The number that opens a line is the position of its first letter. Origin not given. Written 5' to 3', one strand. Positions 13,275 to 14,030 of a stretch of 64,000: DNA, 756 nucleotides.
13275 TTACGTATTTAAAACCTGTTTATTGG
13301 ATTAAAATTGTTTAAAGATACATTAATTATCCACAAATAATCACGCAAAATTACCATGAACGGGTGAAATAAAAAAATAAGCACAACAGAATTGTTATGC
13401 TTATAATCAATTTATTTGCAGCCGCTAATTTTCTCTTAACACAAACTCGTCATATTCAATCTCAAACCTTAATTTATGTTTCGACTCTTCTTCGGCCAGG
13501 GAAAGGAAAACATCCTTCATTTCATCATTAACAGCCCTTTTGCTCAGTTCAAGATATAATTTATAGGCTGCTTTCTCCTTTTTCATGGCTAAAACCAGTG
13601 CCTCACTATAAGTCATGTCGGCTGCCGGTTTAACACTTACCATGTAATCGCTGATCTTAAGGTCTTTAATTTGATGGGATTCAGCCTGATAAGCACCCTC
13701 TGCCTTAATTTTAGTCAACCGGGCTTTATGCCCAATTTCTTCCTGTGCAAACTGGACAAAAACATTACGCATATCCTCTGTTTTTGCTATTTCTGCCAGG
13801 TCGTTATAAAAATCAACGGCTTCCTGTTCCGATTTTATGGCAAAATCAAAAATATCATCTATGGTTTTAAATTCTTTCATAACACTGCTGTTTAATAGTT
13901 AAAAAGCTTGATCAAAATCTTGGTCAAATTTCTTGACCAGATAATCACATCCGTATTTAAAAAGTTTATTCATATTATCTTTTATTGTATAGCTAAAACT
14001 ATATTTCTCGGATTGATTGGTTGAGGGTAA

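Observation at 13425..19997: NuoE-like / NuoF-like / giant NuoG::GltD fusion / erythrin operon: candidate uncharacterised flavin-based bifurcating or transhydrogenase-type complex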

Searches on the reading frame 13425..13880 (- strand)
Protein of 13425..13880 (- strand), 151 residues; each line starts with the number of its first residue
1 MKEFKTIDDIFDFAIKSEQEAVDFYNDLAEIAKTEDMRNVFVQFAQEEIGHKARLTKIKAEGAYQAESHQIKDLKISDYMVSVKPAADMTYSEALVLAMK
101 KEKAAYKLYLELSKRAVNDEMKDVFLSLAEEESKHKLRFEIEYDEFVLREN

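Call 3: search_protein_families(library=pfam, proteins=[window:13425-13880:-])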
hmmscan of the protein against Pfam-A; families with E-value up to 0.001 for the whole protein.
window:13425-13880:- (151 aa): 4 families
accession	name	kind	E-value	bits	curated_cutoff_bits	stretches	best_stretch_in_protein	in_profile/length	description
PF02915.23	Rubrerythrin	-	2.5e-15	57.5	22.8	1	10-140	2-134/137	Rubrerythrin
PF22277.2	EncFtn-like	-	2.4e-05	24.5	27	1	15-53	23-61/85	EncFtn-like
PF13668.12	Ferritin_2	-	7.9e-05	23.3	24.7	1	9-136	4-129/138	Ferritin-like domain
PF00210.30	Ferritin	-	0.00021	21.7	24.5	1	3-57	77-134/142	Ferritin-like domain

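Call 4: search_protein_families(library=ncbifam, proteins=[window:13425-13880:-])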
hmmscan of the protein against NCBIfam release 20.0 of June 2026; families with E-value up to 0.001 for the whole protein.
window:13425-13880:- (151 aa): 3 families
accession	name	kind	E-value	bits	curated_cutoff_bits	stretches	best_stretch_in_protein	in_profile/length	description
TIGR04535.1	ferrit_encaps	subfamily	8e-08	32.3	125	1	14-57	21-64/114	encapsulin-associated ferritin-like protein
NF045676.1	FeExpMbfA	equivalog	8.4e-07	28.7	450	1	7-137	7-142/318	iron exporter MbfA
NF058679.1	EncB_fam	subfamily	0.00028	20.9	90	0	14-58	28-72/117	encapsulin nanocompartment ferritin-likeEncB family encapsulin nanocompartment ferritin-like cargo protein cargo protein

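Call 30: search_solved_structures(query=window:13425-13880:-, max_evalue=1, show_alignments=3)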
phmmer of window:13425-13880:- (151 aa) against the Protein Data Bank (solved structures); distinct sequences matched with E-value up to 1: 10.
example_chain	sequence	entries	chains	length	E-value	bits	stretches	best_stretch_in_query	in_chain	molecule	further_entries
2fzf_A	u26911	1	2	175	2.6e-08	37.4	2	6-60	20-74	hypothetical protein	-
1vjx_A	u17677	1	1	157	2.6e-05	27.7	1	7-137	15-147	putative ferritin-like diiron-carboxylate protein TM1526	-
1mft_A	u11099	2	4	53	0.009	19.5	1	99-136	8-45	Four-helix bundle model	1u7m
5c39_A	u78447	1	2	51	0.0091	19.5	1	99-136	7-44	P0 Manganese cluster peptide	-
5h7a_C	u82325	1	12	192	0.024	18.1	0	18-67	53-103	Immunoglobulin G-binding protein A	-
5n5e_e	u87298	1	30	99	0.053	17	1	8-54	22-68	PFC_05175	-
2hz8_A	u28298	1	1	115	0.076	16.5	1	98-135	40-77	De novo designed diiron protein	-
5h79_D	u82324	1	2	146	0.096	16.2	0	18-66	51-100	Immunoglobulin G-binding protein A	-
3k6c_A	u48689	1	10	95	0.15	15.6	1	14-85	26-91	Uncharacterized protein NE0167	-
2e0z_A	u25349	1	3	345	0.21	15.1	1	8-56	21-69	Virus-like particle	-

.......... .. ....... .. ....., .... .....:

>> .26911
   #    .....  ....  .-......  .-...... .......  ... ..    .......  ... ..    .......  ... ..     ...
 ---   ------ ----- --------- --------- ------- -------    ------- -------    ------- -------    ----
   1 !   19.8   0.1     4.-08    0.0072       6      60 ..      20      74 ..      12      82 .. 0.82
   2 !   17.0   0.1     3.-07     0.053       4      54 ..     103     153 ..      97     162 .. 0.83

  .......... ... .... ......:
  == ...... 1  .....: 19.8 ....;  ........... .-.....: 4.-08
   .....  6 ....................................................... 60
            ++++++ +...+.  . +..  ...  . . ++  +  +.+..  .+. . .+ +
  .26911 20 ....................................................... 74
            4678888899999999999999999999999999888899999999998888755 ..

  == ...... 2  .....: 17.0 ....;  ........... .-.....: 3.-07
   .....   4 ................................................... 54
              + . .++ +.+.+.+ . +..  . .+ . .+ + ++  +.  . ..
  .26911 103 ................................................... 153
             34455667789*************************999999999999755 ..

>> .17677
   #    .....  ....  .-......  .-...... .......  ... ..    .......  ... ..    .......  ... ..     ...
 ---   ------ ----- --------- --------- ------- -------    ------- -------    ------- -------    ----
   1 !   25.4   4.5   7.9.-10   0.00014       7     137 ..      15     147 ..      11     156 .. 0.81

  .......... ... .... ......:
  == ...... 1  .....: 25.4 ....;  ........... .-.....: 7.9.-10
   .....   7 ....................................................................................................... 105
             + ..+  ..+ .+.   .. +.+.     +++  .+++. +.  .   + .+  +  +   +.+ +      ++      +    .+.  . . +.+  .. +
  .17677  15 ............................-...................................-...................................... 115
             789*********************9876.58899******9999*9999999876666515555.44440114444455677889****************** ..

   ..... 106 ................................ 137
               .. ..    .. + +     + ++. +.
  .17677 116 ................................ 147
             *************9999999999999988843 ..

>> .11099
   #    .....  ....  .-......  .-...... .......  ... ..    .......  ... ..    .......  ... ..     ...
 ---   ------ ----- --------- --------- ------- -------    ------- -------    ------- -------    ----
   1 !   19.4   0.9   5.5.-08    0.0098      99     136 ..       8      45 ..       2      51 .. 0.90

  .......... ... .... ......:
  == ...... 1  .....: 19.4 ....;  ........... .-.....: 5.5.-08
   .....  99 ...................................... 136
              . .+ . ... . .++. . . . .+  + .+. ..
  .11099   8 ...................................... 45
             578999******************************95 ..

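Call 32: find_homologous_proteins(query=window:13425-13880:-, max_evalue=0.00001)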
Query window:13425-13880:- (151 aa): 3189 proteins with E <= 0.00001 among 3213 candidates; the best 120 are listed.
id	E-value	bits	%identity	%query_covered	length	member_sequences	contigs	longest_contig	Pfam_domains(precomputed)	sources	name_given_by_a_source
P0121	5.0e-87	307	100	100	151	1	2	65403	PF02915.24,PF22277.3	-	-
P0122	1.4e-79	282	93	100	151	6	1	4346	PF02915.24,PF13668.13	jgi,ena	-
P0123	8.2e-75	267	85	100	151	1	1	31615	PF02915.24,PF13668.13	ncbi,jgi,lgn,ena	jgi:rubrerythrin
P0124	3.5e-74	265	85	100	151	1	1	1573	PF02915.24,PF13668.13,PF22277.3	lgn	-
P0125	4.9e-74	265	85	100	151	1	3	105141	PF02915.24,PF13668.13,PF22277.3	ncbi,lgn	ncbi:MAG: ferritin family protein [Thiohalospira sp.]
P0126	7.0e-74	264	85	100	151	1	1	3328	PF02915.24,PF13668.13,PF22277.3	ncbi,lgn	ncbi:MAG: ferritin family protein [Bacteroidota bacterium]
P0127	8.4e-74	264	85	100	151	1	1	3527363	PF02915.24,PF13668.13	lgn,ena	-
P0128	2.7e-73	262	84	100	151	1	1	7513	PF02915.24,PF13668.13,PF22277.3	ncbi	-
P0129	3.8e-73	262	85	100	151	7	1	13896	PF02915.24,PF13668.13,PF22277.3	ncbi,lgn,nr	ncbi:MAG: ferritin family protein [Bacteroidota bacterium]|nr:ferritin family protein [Bacteroidota 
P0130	3.6e-72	259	85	100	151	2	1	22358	PF02915.24,PF00210.31,PF13668.13,PF22277.3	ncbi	ncbi:MAG: ferritin-like domain-containing protein [Bacteroidales bacterium]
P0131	4.1e-72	258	84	100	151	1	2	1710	PF02915.24,PF13668.13,PF22277.3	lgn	-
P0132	2.3e-71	256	81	100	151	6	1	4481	PF02915.24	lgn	-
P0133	1.1e-63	231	75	100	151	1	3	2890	PF02915.24,PF13668.13,PF22277.3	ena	-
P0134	1.2e-63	231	75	100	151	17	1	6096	PF09537.17,PF02915.24,PF13668.13,PF22277.3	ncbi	-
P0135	2.5e-63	230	74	100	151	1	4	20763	PF09537.17,PF02915.24,PF13668.13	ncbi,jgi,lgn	-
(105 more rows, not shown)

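Call 41: search_protein_representatives(protein=window:13425-13880:-)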
Query: 151 residues. Proteins with E-value up to 0.001 (for the whole library): 1895; up to 1e-10: 778; up to 1e-30: 38. The best 150 are listed.
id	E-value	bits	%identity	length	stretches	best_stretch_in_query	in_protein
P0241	6.5e-48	178.5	59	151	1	1-151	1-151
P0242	6.0e-44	165.7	55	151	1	1-151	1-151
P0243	7.3e-41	155.7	54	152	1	1-150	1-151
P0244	8.0e-39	149.1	50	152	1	1-151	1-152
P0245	8.0e-39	149.1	48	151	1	3-151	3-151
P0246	2.0e-38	147.8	48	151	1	1-151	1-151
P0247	3.1e-36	140.7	61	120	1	1-116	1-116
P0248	3.8e-35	137.2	49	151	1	1-151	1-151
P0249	5.6e-35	136.6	50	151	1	3-151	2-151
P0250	7.6e-35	136.2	46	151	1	1-151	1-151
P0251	9.0e-35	136.0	47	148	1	10-151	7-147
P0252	3.9e-34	133.9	49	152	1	1-151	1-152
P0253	7.1e-34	133.1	44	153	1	3-151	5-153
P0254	9.1e-34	132.7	46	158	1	2-149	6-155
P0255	9.4e-34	132.7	49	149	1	3-151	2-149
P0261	4.8e-33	130.4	43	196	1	7-151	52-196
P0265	2.6e-32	128.0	44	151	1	1-151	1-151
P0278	1.0e-30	122.9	45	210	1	2-150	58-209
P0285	5.3e-30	120.5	43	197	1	3-150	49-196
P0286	7.0e-30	120.2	47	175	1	1-135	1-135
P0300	8.6e-29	116.6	41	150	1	2-148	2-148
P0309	3.1e-28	114.8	40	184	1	3-151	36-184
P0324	3.7e-27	111.3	41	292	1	3-147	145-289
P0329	1.7e-26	109.2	45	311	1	1-142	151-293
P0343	1.0e-25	106.7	43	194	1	4-150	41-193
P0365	2.9e-24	102.0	46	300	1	3-121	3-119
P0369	4.7e-24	101.3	37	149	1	1-148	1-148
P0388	3.5e-23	98.5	49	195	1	3-115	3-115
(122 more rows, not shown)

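Call 50: predict_structure(alignment_id=A2)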
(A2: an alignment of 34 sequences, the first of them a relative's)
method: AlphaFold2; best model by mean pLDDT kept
length: 151 residues; sequences in the alignment: 34
mean_pLDDT: 85.1   pTM: 0.79
mean pLDDT of the five models: 85.1, 84.5, 84.0, 83.0, 81.3
residues with pLDDT >= 90: 70; 70-90: 65; 50-70: 16; < 50: 0
segments of 3 or more residues with pLDDT < 50: none
pLDDT, mean of each block of 10 residues (from residue 1): 75 92 93 85 95 91 59 73 79 90 93 84 92 94 85 68
secondary structure, 60 per line:
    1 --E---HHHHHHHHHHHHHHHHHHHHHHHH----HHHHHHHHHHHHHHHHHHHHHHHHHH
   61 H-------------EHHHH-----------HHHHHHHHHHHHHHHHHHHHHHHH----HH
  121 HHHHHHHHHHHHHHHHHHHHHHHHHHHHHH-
elements in order: H7-30 H35-61 H76-79 H91-114 H119-150

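Call 52: find_encoding_contigs(protein=P0369, flank=6000, max_places=4)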
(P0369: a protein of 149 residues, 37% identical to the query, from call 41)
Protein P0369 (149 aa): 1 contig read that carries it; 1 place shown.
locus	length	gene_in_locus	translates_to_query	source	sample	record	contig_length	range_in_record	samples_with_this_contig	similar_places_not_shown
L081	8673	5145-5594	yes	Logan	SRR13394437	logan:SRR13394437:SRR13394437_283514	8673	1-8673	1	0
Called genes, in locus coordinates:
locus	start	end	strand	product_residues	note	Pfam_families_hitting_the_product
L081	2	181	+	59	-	?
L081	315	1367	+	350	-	PF12797:Fer4_2 (faint), PF00037:Fer4 (weak), PF12837:Fer4_6 (faint), PF12838:Fer4_7 (weak), PF13187:Fer4_9 (weak), PF13237:Fer4_10, PF14697:Fer4_21, PF00037:Fer4 (weak)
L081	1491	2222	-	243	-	PF22614:Slo-like_RCK (weak)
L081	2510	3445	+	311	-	PF00781:DAGK_cat, PF19279:YegS_C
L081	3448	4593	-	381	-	PF00009:GTP_EFTU (weak), PF01926:MMR_HSR1, PF02421:FeoB_N, PF05128:DUF697 (weak), PF09851:SHOCT (weak)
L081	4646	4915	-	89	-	PF06803:DUF1232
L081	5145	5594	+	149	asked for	PF02915:Rubrerythrin (weak)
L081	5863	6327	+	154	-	PF02915:Rubrerythrin, PF13668:Ferritin_2 (weak)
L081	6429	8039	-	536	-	PF00015:MCPsignal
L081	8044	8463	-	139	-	-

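Call 53: find_encoding_contigs(protein=P0300, flank=6000, max_places=4)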
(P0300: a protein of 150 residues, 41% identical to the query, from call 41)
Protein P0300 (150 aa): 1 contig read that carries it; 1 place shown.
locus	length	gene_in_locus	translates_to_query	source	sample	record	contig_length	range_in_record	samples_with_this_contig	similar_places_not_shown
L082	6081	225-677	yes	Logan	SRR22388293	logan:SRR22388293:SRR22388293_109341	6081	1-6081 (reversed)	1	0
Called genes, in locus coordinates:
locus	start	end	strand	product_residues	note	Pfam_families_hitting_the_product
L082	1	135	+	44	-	?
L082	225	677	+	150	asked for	PF02915:Rubrerythrin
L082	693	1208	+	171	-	PF00210:Ferritin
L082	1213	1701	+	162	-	PF02915:Rubrerythrin (faint)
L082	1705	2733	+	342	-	PF01368:DHH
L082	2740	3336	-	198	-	-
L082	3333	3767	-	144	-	-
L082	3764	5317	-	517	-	-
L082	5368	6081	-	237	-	?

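Call 54: find_encoding_contigs(protein=P0241, flank=7000, max_places=3)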
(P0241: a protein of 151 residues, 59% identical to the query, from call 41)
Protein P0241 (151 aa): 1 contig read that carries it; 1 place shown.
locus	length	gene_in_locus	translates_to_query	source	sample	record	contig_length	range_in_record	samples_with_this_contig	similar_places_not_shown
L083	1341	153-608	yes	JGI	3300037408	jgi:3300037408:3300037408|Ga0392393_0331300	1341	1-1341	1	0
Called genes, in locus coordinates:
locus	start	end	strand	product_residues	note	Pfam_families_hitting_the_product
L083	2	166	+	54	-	?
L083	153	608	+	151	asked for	PF02915:Rubrerythrin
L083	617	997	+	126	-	-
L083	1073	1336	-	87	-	PF18962:Por_Secre_tail (weak)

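Call 55: find_encoding_contigs(protein=P0245, flank=7000, max_places=3)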
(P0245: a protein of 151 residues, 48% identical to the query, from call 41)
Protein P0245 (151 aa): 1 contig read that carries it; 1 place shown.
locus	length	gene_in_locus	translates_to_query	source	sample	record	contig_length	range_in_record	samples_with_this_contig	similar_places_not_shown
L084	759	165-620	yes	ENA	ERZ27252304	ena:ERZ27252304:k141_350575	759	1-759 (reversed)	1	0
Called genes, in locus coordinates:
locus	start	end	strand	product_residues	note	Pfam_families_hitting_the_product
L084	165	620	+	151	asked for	PF02915:Rubrerythrin, PF07875:Coat_F (faint), PF22277:EncFtn-like (faint)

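Call 56: find_encoding_contigs(protein=P0265, flank=7000, max_places=3)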
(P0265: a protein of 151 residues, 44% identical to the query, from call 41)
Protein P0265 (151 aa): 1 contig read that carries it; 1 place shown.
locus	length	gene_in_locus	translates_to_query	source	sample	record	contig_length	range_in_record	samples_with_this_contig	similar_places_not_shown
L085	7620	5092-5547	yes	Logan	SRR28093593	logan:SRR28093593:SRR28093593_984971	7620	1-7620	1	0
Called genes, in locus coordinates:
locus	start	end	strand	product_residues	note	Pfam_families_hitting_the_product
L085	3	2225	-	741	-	?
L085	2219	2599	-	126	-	PF00420:Oxidored_q2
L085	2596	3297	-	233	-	PF20501:MbhE, PF04039:MnhB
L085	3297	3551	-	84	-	PF13244:MbhD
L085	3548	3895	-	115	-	PF03334:PhaG_MnhG_YufB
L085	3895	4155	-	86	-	PF04066:MrpF_PhaF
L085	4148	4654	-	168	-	PF01899:MNHE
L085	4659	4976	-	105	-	PF01022:HTH_5, PF12802:MarR_2, PF01978:TrmB (faint)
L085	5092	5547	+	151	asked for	PF02915:Rubrerythrin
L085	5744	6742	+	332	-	PF01207:Dus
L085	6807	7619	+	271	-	?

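Call 58: fold_search(model_id=the predicted structure, library=pdb)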
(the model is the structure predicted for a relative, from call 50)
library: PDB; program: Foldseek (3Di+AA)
matches with E <= 10: 956; with E <= 0.001: 2
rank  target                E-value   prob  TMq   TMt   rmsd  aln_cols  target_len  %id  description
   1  2fzf_A                5.4e-04  1.00  0.75  0.72   4.2       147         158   28  Hypothetical Protein Pfu-1136390-001 From Pyrococcus furiosus (released 2006-02-21)
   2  1vjx                  9.9e-04  1.00  0.75  0.76   4.0       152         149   22  Crystal structure of a putative ferritin-like diiron-carboxylate protein (tm1526) from thermotoga maritima at 2.30 A res (released 2004-04-13)
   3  8w1e_G                1.8e-03  1.00  0.69  0.63   5.2       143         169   15  Crystal Structure of DPS-like protein PA4880 from Pseudomonas aeruginosa (dodecamer) (released 2024-05-29)
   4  1ryt                  2.6e-03  1.00  0.70  0.56   4.8       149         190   22  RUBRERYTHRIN (released 1997-05-15)
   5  2oh3                  2.7e-03  1.00  0.68  0.68   4.4       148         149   20  Crystal structure of COG1633: Uncharacterized conserved protein (ZP_00055496.1) from Magnetospirillum magnetotacticum MS (released 2007-01-23)
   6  8w1e_F                3.9e-03  1.00  0.70  0.63   5.2       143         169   15  Crystal Structure of DPS-like protein PA4880 from Pseudomonas aeruginosa (dodecamer) (released 2024-05-29)
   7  8w1d                  5.0e-03  1.00  0.71  0.73   5.2       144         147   15  CRYSTAL STRUCTURE OF DPS-LIKE PROTEIN PA4880 FROM PSEUDOMONAS AERUGINOSA (DIMERIC FORM) (released 2024-05-29)
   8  8w1e_D                7.9e-03  1.00  0.69  0.62   5.2       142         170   15  Crystal Structure of DPS-like protein PA4880 from Pseudomonas aeruginosa (dodecamer) (released 2024-05-29)
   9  8w1e_A                8.3e-03  1.00  0.70  0.63   5.2       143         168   15  Crystal Structure of DPS-like protein PA4880 from Pseudomonas aeruginosa (dodecamer) (released 2024-05-29)
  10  8w1e_C                8.3e-03  1.00  0.69  0.63   5.2       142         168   15  Crystal Structure of DPS-like protein PA4880 from Pseudomonas aeruginosa (dodecamer) (released 2024-05-29)
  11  7y6f_C                8.7e-03  1.00  0.68  0.66   5.4       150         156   14  Cryo-EM structure of Apo form of ScBfr (released 2023-07-05)
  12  3e1n_A                8.7e-03  1.00  0.60  0.58   5.6       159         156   15  Crystal structure of E. coli Bacterioferritin (BFR) after a 65 minute (aerobic) exposure to FE(II) revealing a possibl (released 2009-05-05)
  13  3e1q_A                1.1e-02  1.00  0.59  0.57   6.4       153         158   16  Crystal structure of W133F variant E. coli Bacterioferritn with iron. (released 2009-08-18)
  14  4cvs                  1.1e-02  1.00  0.61  0.59   5.2       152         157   16  Structure of Apobacterioferritin Y45F variant (released 2014-08-20)
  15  4r42_B                1.2e-02  1.00  0.67  0.47   8.4       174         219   17  Crystal structure of KatB, a manganese catalase from Anabaena PCC7120 (released 2015-08-19)
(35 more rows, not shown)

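Call 80: search_protein_families(library=pfam, proteins=[P0324, P0329, P0365, P0261, P0278, P0285, P0343, P0388, P0286, P0309], max_evalue=0.001)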
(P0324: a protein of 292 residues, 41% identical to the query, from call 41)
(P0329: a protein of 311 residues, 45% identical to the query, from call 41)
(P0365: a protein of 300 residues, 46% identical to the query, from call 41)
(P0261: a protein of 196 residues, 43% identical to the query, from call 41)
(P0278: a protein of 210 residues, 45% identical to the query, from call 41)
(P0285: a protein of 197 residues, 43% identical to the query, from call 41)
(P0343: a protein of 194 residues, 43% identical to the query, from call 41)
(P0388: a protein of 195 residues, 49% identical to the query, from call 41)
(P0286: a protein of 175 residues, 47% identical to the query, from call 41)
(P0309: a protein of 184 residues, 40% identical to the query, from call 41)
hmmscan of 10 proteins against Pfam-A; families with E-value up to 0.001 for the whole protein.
P0324 (292 aa): 4 families
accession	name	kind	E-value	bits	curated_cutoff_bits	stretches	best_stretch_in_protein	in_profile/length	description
PF02915.23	Rubrerythrin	-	2.1e-14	54.5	22.8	1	151-284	1-136/137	Rubrerythrin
PF13668.12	Ferritin_2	-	1.2e-06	29.1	24.7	1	151-280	4-131/138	Ferritin-like domain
PF09537.16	DUF2383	-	3e-05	24.6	30.8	0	158-200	11-53/111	Domain of unknown function (DUF2383)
PF00210.30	Ferritin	-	0.0004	20.8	24.5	0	177-286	31-137/142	Ferritin-like domain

P0329 (311 aa): 3 families
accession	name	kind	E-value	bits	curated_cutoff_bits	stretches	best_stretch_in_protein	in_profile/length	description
PF02915.23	Rubrerythrin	-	1.3e-11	45.4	22.8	2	159-206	1-50/137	Rubrerythrin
PF00210.30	Ferritin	-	0.00012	22.5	24.5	0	138-206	57-133/142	Ferritin-like domain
PF13668.12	Ferritin_2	-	0.00041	20.9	24.7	1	159-293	4-135/138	Ferritin-like domain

P0365 (300 aa): 3 families
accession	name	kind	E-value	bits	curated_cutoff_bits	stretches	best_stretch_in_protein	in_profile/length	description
PF02915.23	Rubrerythrin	-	3.3e-10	40.9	22.8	1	9-116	1-110/137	Rubrerythrin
PF00578.27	AhpC-TSA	-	5.6e-09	36.4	26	1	185-278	1-94/124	AhpC/TSA family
PF08534.16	Redoxin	-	2.9e-07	30.8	26.6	1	186-275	3-95/148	Redoxin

P0261 (196 aa): 4 families
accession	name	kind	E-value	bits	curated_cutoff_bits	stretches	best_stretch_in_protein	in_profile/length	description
PF02915.23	Rubrerythrin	-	3.7e-13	50.5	22.8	1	54-185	1-134/137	Rubrerythrin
PF09537.16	DUF2383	-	0.00012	22.6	30.8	0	60-112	10-62/111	Domain of unknown function (DUF2383)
PF13668.12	Ferritin_2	-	0.00023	21.7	24.7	1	55-181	5-129/138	Ferritin-like domain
PF00210.30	Ferritin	-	0.00096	19.5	24.5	0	50-103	79-135/142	Ferritin-like domain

P0278 (210 aa): 3 families
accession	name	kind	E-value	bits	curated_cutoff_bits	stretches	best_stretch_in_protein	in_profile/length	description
PF02915.23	Rubrerythrin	-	2.2e-16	60.9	22.8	2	65-117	1-55/137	Rubrerythrin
PF06397.17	Desulfoferrod_N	-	1.4e-08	34.7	23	1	4-32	6-34/36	Desulfoferrodoxin, N-terminal domain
PF09537.16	DUF2383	-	2.9e-07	31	30.8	0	70-113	9-52/111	Domain of unknown function (DUF2383)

P0285 (197 aa): 2 families
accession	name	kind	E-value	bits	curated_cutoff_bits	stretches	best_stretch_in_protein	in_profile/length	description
PF02915.23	Rubrerythrin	-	3.2e-16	60.4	22.8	1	56-187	2-135/137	Rubrerythrin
PF13668.12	Ferritin_2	-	8.7e-07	29.6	24.7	1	56-182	5-129/138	Ferritin-like domain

P0343 (194 aa): 3 families
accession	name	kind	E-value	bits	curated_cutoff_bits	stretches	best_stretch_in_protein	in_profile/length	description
PF02915.23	Rubrerythrin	-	3.4e-16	60.3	22.8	1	46-184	1-135/137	Rubrerythrin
PF06397.17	Desulfoferrod_N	-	4.1e-12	46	23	1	2-28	7-33/36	Desulfoferrodoxin, N-terminal domain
PF00210.30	Ferritin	-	1.8e-05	25.1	24.5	0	31-93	69-133/142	Ferritin-like domain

P0388 (195 aa): 1 family
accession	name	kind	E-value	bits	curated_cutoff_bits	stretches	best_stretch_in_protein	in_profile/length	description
PF02915.23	Rubrerythrin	-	3.5e-08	34.4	22.8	1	10-114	2-108/137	Rubrerythrin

P0286 (175 aa): 1 family
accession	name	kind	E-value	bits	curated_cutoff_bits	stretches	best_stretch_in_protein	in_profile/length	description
PF02915.23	Rubrerythrin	-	3.8e-11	44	22.8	1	9-133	1-127/137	Rubrerythrin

P0309 (184 aa): 4 families
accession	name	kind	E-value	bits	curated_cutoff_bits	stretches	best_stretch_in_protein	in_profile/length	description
PF02915.23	Rubrerythrin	-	2.8e-13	50.8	22.8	1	42-174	1-135/137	Rubrerythrin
PF06397.17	Desulfoferrod_N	-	1.1e-08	35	23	1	4-33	6-35/36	Desulfoferrodoxin, N-terminal domain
PF13668.12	Ferritin_2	-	2.3e-06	28.2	24.7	1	42-174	4-134/138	Ferritin-like domain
PF00210.30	Ferritin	-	2.7e-06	27.8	24.5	1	57-175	20-135/142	Ferritin-like domain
